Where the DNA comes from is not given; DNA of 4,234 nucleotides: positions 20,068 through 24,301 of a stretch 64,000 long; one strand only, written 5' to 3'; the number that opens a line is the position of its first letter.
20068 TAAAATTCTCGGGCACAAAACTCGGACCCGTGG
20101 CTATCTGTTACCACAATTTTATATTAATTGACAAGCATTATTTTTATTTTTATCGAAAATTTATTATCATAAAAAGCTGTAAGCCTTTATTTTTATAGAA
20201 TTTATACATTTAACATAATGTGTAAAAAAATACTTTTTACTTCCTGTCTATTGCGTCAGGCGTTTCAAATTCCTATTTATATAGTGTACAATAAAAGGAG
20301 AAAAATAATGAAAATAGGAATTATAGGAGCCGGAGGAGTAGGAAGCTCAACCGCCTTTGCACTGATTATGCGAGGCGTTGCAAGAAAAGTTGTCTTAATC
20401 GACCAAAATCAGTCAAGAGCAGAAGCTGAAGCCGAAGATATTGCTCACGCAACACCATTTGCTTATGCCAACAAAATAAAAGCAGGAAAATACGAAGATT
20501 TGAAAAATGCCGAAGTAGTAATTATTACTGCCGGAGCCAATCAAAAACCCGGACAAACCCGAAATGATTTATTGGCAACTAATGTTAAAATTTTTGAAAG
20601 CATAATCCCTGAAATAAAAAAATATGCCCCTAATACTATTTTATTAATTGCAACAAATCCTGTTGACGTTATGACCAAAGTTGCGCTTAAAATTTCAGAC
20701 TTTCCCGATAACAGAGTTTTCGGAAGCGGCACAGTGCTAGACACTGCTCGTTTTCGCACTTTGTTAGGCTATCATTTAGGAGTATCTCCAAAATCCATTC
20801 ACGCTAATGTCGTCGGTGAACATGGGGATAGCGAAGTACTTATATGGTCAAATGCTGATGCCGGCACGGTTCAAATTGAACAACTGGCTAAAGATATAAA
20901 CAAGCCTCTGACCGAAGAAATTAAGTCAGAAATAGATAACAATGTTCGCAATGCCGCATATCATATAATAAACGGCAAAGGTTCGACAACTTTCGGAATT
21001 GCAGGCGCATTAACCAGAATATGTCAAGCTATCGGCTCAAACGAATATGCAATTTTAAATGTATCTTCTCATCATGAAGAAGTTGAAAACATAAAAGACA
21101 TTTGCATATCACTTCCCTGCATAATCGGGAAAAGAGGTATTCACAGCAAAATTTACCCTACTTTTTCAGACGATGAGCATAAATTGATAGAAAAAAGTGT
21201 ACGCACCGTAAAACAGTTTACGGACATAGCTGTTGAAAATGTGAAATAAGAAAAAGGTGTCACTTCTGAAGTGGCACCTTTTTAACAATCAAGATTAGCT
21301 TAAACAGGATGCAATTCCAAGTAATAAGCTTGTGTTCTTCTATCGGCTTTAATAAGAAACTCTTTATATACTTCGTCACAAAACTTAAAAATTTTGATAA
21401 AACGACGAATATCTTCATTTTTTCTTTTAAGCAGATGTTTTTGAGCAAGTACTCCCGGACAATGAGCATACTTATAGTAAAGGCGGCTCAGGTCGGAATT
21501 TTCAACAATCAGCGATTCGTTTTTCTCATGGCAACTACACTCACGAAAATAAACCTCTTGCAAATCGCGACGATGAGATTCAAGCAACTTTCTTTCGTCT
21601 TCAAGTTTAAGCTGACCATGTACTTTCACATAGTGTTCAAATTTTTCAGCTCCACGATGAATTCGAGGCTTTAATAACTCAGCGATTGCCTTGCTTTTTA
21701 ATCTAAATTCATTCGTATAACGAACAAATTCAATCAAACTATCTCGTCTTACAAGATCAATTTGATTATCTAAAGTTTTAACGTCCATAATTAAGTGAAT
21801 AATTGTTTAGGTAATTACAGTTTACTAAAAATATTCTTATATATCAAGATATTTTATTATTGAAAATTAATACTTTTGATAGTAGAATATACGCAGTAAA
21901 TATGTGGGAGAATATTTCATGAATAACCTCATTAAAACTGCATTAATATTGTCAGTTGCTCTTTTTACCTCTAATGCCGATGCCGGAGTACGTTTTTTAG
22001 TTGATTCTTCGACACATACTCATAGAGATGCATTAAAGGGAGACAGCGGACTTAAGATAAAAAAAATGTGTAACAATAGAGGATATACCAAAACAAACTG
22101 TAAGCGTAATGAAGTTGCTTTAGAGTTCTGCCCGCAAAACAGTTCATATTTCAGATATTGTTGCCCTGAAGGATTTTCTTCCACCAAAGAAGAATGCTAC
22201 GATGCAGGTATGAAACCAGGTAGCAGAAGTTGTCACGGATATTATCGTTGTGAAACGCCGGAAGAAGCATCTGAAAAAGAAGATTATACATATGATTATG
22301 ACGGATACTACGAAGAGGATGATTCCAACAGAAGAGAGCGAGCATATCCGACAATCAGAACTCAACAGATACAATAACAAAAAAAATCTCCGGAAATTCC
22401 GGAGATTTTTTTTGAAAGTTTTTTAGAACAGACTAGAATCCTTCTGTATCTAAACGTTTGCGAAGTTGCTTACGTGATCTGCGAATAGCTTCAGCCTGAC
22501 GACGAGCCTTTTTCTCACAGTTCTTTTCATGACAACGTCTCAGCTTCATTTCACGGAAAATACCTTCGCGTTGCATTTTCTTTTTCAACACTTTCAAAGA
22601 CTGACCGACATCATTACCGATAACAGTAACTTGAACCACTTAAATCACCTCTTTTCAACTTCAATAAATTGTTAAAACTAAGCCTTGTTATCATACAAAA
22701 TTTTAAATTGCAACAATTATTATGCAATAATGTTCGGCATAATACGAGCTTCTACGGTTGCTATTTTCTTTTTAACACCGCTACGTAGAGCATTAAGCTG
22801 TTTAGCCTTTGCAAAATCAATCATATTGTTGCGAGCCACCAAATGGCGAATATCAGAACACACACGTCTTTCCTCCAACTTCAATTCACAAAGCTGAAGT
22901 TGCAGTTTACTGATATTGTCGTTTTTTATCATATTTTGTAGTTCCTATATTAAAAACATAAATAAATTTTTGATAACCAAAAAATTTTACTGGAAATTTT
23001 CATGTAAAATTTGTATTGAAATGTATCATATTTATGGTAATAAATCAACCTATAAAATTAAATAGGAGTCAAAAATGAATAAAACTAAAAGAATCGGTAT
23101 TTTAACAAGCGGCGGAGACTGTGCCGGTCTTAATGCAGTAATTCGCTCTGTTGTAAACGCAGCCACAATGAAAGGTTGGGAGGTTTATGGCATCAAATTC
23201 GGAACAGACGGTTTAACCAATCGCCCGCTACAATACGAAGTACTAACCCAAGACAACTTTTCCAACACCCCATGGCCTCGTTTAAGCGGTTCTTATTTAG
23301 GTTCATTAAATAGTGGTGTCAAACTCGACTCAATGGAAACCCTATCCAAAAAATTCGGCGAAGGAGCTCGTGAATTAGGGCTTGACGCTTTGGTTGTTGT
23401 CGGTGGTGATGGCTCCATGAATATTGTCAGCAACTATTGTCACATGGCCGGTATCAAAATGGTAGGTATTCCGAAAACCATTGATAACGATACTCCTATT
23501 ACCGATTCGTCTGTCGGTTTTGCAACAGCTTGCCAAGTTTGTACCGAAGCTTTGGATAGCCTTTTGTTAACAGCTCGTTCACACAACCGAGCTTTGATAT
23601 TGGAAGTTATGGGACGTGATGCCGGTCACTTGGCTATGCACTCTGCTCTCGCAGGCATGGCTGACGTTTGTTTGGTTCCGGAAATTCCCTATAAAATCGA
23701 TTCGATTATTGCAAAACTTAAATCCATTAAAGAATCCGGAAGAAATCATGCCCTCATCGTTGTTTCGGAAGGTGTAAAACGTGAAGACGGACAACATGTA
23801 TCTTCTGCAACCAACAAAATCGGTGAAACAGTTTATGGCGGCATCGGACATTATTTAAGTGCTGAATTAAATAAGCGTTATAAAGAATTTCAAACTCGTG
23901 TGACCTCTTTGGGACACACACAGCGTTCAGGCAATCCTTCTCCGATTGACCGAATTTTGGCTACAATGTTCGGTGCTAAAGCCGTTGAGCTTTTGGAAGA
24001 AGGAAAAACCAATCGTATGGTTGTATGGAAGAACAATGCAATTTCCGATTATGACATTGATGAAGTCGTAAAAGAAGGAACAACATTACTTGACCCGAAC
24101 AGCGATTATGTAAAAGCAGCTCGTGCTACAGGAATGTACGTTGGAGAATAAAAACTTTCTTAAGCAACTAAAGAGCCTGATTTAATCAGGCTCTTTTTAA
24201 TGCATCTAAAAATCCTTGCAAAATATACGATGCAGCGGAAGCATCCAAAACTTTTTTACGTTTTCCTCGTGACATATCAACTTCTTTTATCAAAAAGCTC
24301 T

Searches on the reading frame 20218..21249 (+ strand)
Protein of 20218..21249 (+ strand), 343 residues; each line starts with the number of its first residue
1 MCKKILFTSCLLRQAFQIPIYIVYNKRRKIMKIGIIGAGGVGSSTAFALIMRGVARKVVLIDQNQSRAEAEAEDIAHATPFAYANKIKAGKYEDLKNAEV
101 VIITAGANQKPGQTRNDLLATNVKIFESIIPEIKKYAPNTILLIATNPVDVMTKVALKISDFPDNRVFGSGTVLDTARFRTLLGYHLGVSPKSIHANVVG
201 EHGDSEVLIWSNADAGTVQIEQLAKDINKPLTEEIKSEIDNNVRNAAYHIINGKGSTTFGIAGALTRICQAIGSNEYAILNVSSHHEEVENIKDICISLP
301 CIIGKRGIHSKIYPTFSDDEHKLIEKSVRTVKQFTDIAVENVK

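Call 20: search_protein_families(library=ncbifam, proteins=[window:20218-21249:+], max_evalue=1e-10)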
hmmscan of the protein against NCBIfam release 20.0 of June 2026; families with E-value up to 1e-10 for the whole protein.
window:20218-21249:+ (343 aa): 8 families
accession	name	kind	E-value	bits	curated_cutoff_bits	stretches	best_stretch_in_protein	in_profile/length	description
TIGR01771.1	L-LDH-NAD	equivalog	1.7e-107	359.2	303.55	1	35-333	1-299/299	L-lactate dehydrogenase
NF000824.0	PRK00066.1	subfamily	4.5e-102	341.6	339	1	27-336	3-312/316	L-lactate dehydrogenase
NF004863.0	PRK06223.1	subfamily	5.7e-80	268.8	283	1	30-337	3-306/313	malate dehydrogenase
TIGR01763.1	MalateDH_bact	equivalog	3.4e-56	190.7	351.85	1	31-336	2-303/305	malate dehydrogenase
NF041314.1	Malate_DH_Halo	equivalog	1.7e-44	152.3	550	1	31-333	2-299/304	malate dehydrogenase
TIGR01772.1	MDH_euk_gproteo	equivalog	6.7e-28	97.9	273.05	1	32-334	1-303/313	malate dehydrogenase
TIGR01759.1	MalateDH-SF1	subfamily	7.3e-16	58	345.65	1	81-307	63-295/327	malate dehydrogenase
TIGR01756.1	LDH_protist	equivalog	2.1e-13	50.1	486.25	1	82-262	44-225/313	lactate dehydrogenase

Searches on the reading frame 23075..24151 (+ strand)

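Call 20: search_protein_families(library=ncbifam, proteins=[window:23075-24151:+], max_evalue=1e-10)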
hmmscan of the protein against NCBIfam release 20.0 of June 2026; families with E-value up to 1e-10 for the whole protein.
window:23075-24151:+ (358 aa): 11 families
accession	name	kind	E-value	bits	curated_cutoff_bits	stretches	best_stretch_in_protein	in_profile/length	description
NF010674.0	PRK14071.1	equivalog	2.2e-122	408.5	544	1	1-358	1-360/360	ATP-dependent 6-phosphofructokinase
NF002872.1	PRK03202.1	subfamily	2.2e-104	348.9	253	1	5-337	1-309/323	ATP-dependent 6-phosphofructokinase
TIGR02483.1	PFK_mixed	subfamily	4e-102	341.6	430.55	1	6-331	1-324/325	phosphofructokinase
TIGR02482.1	PFKA_ATP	equivalog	3e-73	246.5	371.35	1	6-331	1-300/301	6-phosphofructokinase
TIGR02478.1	6PF1K_euk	equivalog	1.6e-56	191.9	708.4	2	126-338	140-343/744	6-phosphofructokinase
NF010675.0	PRK14072.1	subfamily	4.3e-47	160.8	273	1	5-329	4-346/416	diphosphate--fructose-6-phosphate 1-phosphotransferase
NF005301.0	PRK06830.1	equivalog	2.5e-46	158.1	400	1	4-348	81-431/445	ATP-dependent 6-phosphofructokinase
NF041103.1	PFKA_PPi_Ttgales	equivalog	6.7e-39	134.1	550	1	7-336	1-351/407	diphosphate--fructose-6-phosphate 1-phosphotransferase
NF005482.0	PRK07085.1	subfamily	2.9e-25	88.8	446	1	3-234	72-315/558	diphosphate--fructose-6-phosphate 1-phosphotransferase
TIGR02477.1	PFKA_PPi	equivalog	7.7e-25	87.4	587.95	1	3-234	66-309/539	diphosphate--fructose-6-phosphate 1-phosphotransferase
NF005121.0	PRK06555.1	equivalog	1.2e-12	47.3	395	0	4-192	3-208/404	pyrophosphate--fructose-6-phosphate 1-phosphotransferase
